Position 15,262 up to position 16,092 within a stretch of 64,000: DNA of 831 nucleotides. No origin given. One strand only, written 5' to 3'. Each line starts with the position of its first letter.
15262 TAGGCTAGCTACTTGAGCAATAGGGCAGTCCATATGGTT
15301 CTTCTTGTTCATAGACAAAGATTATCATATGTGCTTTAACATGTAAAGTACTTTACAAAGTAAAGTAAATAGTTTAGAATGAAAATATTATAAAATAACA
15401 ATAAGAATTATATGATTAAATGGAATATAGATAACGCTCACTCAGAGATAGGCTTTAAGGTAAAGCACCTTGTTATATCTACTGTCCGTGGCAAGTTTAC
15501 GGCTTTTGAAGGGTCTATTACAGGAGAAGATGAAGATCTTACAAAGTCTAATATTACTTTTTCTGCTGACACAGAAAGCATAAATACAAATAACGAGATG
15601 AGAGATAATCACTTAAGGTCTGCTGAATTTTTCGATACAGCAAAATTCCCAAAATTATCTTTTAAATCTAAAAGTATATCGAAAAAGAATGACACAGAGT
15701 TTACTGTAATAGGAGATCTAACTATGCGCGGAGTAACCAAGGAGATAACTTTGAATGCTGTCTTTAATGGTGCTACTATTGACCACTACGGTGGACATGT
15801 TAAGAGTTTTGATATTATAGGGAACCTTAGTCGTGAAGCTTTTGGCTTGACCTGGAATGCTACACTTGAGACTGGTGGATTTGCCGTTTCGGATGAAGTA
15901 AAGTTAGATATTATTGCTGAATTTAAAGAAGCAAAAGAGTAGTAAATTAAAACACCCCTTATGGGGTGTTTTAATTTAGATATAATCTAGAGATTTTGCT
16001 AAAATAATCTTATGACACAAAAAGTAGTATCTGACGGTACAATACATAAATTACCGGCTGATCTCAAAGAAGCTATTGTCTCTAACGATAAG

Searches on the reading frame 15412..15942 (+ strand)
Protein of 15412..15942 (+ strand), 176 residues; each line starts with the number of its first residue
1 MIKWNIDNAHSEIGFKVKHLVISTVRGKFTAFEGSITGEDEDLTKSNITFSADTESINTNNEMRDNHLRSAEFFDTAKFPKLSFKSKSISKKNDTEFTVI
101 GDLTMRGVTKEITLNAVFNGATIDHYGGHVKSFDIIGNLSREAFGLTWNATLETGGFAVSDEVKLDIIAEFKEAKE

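Call 28: search_protein_families(library=pfam, proteins=[window:15412-15942:+], max_evalue=0.001)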
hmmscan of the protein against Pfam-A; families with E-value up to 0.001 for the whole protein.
window:15412-15942:+ (176 aa): 1 family
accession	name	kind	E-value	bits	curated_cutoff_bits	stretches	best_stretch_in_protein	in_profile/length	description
PF04264.18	YceI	-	1.6e-47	162.1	23.7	1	4-171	1-150/150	YceI-like domain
